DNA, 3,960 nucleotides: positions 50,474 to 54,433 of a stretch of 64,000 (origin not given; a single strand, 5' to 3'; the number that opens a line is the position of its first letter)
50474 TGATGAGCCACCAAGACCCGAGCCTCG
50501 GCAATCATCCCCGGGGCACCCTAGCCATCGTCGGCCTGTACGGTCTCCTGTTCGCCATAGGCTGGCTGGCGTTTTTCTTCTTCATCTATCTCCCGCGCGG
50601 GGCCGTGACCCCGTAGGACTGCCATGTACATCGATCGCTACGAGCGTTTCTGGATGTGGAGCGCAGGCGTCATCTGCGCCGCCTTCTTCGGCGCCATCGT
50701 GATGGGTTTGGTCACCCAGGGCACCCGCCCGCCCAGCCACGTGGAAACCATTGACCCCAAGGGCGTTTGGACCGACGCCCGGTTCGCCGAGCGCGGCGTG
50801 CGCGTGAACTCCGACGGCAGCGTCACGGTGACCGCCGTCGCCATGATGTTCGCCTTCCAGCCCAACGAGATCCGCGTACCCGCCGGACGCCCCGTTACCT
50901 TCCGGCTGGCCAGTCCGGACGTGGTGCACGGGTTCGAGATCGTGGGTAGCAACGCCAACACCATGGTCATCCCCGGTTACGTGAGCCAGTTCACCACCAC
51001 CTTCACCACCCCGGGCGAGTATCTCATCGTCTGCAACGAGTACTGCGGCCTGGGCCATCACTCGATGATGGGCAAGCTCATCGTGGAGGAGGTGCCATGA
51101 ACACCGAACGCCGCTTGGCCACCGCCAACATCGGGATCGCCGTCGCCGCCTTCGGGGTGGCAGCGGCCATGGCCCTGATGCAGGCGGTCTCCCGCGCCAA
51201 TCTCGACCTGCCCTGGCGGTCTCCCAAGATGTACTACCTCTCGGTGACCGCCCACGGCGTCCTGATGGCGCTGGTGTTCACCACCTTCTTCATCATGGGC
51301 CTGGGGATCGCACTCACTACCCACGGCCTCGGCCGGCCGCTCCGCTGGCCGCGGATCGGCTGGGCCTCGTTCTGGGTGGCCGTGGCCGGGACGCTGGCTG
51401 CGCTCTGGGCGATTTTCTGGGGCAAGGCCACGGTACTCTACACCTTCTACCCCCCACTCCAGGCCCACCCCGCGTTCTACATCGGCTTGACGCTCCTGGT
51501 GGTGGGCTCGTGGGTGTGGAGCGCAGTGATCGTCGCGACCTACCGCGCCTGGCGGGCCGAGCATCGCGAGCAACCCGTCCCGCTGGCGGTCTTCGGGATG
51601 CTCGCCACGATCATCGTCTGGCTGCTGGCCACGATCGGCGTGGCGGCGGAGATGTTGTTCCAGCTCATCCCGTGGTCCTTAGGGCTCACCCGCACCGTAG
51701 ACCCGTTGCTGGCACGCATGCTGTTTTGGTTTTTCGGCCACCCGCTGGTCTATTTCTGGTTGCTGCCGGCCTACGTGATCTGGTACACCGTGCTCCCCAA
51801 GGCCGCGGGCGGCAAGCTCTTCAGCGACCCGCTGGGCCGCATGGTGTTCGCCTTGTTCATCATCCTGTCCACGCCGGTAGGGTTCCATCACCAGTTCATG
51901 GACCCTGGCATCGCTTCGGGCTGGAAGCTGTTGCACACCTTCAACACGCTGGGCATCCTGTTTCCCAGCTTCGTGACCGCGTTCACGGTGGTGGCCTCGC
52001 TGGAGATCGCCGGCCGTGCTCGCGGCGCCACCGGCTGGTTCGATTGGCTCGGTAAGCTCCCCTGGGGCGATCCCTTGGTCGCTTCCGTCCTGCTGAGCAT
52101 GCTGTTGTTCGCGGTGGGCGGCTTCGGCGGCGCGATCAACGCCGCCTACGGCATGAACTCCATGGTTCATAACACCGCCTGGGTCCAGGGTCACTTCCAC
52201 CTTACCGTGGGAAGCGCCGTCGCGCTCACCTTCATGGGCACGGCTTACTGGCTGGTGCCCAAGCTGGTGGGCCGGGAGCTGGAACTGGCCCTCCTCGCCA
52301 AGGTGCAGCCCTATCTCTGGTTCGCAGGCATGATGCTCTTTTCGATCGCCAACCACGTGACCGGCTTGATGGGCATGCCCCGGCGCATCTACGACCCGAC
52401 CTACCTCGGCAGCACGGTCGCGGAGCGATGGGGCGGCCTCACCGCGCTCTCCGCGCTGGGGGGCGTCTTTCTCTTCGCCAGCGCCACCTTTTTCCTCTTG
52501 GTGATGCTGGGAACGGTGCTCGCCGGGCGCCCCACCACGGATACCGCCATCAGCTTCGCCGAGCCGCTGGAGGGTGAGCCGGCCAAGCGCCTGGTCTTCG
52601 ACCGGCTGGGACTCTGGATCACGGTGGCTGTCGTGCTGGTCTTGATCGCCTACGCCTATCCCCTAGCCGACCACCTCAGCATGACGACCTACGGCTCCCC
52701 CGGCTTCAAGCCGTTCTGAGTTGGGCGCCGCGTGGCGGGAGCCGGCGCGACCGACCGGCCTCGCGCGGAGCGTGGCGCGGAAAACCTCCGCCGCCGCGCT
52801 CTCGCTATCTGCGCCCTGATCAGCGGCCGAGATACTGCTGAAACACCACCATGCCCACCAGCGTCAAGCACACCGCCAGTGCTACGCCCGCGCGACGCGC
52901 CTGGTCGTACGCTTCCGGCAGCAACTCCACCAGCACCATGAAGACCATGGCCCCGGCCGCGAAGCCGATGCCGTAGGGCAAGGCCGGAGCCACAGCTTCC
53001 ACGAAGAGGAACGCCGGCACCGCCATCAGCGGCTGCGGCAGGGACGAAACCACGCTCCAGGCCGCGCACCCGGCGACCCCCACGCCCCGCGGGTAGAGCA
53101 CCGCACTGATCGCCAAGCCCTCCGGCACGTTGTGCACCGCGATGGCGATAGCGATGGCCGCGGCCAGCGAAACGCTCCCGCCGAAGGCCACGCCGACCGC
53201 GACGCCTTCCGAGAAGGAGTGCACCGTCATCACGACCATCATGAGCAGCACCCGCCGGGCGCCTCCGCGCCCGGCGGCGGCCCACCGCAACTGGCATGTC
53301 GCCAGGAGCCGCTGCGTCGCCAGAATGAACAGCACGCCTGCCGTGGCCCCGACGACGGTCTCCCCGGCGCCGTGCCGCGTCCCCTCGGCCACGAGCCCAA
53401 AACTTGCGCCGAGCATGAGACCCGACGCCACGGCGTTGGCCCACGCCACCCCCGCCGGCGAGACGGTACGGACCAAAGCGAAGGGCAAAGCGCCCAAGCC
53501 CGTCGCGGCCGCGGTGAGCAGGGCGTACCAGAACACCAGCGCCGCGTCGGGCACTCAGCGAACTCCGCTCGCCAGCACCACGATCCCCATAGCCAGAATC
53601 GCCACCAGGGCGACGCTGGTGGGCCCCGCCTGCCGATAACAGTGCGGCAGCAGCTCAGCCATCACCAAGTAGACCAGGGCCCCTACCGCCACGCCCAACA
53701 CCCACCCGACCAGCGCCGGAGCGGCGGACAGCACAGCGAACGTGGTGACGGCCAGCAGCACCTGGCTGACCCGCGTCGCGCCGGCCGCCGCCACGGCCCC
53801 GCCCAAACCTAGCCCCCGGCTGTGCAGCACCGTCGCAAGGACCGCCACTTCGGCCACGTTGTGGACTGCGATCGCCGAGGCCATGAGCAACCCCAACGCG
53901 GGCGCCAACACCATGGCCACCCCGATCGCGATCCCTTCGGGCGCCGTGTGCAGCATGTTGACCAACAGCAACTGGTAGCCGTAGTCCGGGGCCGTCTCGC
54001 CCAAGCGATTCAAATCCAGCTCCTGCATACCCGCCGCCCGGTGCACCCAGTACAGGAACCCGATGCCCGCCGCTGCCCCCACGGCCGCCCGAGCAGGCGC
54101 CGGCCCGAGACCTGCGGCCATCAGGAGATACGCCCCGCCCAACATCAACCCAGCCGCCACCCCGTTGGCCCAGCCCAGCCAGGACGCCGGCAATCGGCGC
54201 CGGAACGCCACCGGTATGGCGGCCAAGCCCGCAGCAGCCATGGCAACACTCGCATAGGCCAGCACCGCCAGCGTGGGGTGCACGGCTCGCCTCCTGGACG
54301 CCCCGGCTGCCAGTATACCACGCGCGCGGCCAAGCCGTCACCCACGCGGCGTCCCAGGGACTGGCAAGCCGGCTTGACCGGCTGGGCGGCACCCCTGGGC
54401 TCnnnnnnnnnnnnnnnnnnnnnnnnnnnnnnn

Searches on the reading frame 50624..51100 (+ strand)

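Call 36: search_protein_families(library=pfam, proteins=[window:50624-51100:+], max_evalue=0.01)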
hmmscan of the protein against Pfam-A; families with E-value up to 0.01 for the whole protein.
window:50624-51100:+ (158 aa): 3 families
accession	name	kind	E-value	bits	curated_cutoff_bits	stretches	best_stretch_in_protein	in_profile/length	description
PF00116.26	COX2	-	9.5e-09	35.7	22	1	81-149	46-114/120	Cytochrome C oxidase subunit II, periplasmic domain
PF13473.12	Cupredoxin_1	-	9.9e-08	32.4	27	1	67-154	23-104/104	Cupredoxin-like domain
PF00127.26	Copper-bind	-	0.0027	18.5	21.2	0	69-155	5-99/99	Copper binding proteins, plastocyanin/azurin family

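Call 55: search_protein_families(library=ncbifam, proteins=[window:50624-51100:+], max_evalue=0.001)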
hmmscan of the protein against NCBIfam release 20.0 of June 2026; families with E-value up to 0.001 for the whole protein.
window:50624-51100:+ (158 aa): 7 families
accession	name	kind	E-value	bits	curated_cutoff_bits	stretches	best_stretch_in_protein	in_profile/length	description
TIGR02866.1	CoxB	equivalog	3.4e-17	62.7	147.7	1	78-155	115-192/202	cytochrome c oxidase subunit II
TIGR04246.1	nitrous_NosZ_Gp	equivalog_domain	7.9e-13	47.5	625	1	56-155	473-577/578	Sec-dependent nitrous-oxide reductase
NF050117.1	aa3_CtaC_Actin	exception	1e-12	47.8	250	1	81-149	159-227/244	aa3-type cytochrome oxidase subunit II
NF041074.2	quin_ox_SoxA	equivalog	1.6e-09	37.8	110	1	67-154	62-153/154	proton pump complex quinol oxidase subunit SoxA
NF052460.1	L-NosZ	equivalog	5.7e-07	28.4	700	1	55-156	367-480/480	clade III lactonase-type nitrous-oxide reductase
TIGR04244.1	nitrous_NosZ_RR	equivalog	6e-07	28.4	625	1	59-155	529-627/627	TAT-dependent nitrous-oxide reductase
TIGR01433.1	CyoA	equivalog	2.7e-05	23.7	266.2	1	81-152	139-210/226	ubiquinol oxidase subunit II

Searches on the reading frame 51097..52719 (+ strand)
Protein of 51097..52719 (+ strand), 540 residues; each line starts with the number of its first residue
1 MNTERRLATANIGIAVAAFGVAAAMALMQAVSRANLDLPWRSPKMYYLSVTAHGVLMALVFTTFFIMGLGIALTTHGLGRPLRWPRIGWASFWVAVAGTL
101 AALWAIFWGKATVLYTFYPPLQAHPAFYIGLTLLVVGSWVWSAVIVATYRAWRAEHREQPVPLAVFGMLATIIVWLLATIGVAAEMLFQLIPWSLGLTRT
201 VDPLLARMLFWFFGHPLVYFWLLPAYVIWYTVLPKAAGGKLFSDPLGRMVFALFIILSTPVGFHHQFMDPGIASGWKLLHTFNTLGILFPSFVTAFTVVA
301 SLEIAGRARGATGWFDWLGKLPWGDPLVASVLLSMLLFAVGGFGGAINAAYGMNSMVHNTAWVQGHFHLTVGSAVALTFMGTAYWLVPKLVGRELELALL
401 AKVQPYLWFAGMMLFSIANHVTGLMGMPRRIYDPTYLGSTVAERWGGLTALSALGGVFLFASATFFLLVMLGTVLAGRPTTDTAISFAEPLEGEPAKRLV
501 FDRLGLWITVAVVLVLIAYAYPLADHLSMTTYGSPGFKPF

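Call 36: search_protein_families(library=pfam, proteins=[window:51097-52719:+], max_evalue=0.01)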
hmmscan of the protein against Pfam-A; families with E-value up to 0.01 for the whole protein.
window:51097-52719:+ (540 aa): 1 family
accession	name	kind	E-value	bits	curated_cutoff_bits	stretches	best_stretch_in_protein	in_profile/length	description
PF00115.25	COX1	-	2.1e-95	320.6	34.8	1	7-457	2-435/436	Cytochrome C and Quinol oxidase polypeptide I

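Call 55: search_protein_families(library=ncbifam, proteins=[window:51097-52719:+], max_evalue=0.001)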
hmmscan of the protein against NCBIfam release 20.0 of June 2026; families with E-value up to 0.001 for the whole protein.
window:51097-52719:+ (540 aa): 8 families
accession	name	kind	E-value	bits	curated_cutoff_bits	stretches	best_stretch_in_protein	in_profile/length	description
TIGR02891.1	CtaD_CoxA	equivalog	2.4e-42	145.2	670.75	1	5-479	8-474/504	cytochrome c oxidase subunit I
NF050116.1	cyt_aa3_Actin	exception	4.2e-24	85.3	880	1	11-477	15-473/522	aa3-type cytochrome oxidase subunit I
NF041075.1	quin_ox_SoxB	equivalog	2e-16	60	700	1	19-432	11-419/468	proton pump complex quinol oxidase subunit SoxB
TIGR02843.1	CyoB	equivalog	6.3e-15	54.7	1020.35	1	18-472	71-517/646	cytochrome o ubiquinol oxidase subunit I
TIGR02882.1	QoxB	equivalog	1.1e-13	50.6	1015.5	1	35-469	81-507/643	cytochrome aa3 quinol oxidase subunit I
TIGR00780.1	ccoN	equivalog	3.3e-09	36.2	583.15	1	123-481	121-465/474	cytochrome-c oxidase, cbb3-type subunit I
NF011592.0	PRK15017.1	equivalog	2.7e-08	33.1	1271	1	208-432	277-484/663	cytochrome o ubiquinol oxidase subunit I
NF011053.0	PRK14485.1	subfamily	6.6e-05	21.3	1080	1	155-489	152-475/716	putative bifunctional cbb3-type cytochrome c oxidase subunit I/II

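Call 56: search_solved_structures(query=window:51097-52719:+, max_evalue=0.00001)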
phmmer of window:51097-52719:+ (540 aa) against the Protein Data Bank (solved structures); distinct sequences matched with E-value up to 0.00001: 58.
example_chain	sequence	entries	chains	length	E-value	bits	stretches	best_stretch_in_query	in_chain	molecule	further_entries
4fa7_A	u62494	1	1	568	4.2e-120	405.2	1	44-524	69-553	Cytochrome c oxidase subunit 1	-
4gp8_A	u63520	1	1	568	4.3e-120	405.2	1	44-524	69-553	Cytochrome c oxidase subunit 1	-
1ehk_A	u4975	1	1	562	5e-120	405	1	44-524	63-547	BA3-TYPE CYTOCHROME-C OXIDASE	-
1xme_A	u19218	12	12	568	5.2e-120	404.9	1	44-524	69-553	Cytochrome c oxidase polypeptide I | Cytochrome c oxidase subunit 1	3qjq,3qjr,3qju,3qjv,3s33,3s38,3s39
3s8f_A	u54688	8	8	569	5.2e-120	404.9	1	44-524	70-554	Cytochrome c oxidase subunit 1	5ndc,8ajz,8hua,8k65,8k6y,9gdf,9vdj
2qpd_A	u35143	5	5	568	1.4e-119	403.5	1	44-524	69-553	Cytochrome c oxidase subunit 1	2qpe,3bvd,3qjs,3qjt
3eh3_A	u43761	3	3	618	1.8e-119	403.2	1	44-524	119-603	Cytochrome c oxidase subunit 1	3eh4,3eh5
4gp4_A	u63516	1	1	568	2e-119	403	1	44-524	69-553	Cytochrome c oxidase subunit 1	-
4faa_A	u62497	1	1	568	3e-119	402.4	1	44-524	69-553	Cytochrome c oxidase subunit 1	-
3s8g_A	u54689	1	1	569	3.7e-119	402.1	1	44-524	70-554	Cytochrome c oxidase subunit 1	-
4gp5_A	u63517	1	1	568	4.8e-119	401.7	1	44-524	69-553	Cytochrome c oxidase subunit 1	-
4g7s_A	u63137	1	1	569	5e-119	401.7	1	44-524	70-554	Cytochrome c oxidase subunit 1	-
4n4y_A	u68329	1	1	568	9.3e-119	400.8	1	44-524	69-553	Cytochrome c oxidase subunit 1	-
4g72_A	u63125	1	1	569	9.4e-119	400.8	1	44-524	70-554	Cytochrome c oxidase subunit 1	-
4g7q_A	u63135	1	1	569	1e-118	400.7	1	44-524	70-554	Cytochrome c oxidase subunit 1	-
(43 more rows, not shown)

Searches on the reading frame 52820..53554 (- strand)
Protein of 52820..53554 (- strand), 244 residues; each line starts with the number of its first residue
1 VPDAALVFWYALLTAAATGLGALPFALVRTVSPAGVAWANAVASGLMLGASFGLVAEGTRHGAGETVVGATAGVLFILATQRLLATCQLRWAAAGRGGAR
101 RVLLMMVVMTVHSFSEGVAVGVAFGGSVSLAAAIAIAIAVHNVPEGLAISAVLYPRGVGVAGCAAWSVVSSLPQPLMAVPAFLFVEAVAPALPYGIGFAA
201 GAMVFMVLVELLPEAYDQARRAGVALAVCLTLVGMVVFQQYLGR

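Call 36: search_protein_families(library=pfam, proteins=[window:52820-53554:-], max_evalue=0.01)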
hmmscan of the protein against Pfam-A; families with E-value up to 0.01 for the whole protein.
window:52820-53554:- (244 aa): 1 family
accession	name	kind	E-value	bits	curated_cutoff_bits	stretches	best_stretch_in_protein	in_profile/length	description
PF02535.28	Zip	-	4.4e-12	46.3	35.1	1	101-237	177-318/323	ZIP Zinc transporter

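Call 55: search_protein_families(library=ncbifam, proteins=[window:52820-53554:-], max_evalue=0.001)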
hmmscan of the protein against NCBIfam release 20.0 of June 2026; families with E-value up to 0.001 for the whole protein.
window:52820-53554:- (244 aa): 1 family
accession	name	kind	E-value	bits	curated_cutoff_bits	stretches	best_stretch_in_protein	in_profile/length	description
NF003243.0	PRK04201.1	equivalog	6.1e-20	71.6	252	1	6-237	7-257/266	zinc transporter ZupT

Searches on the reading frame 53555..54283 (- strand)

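Call 55: search_protein_families(library=ncbifam, proteins=[window:53555-54283:-], max_evalue=0.001)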
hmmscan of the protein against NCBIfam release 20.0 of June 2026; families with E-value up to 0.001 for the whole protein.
window:53555-54283:- (242 aa): 1 family
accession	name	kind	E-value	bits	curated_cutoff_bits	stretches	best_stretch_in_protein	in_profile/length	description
NF003243.0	PRK04201.1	equivalog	3e-09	36.5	252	1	110-238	131-259/266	zinc transporter ZupT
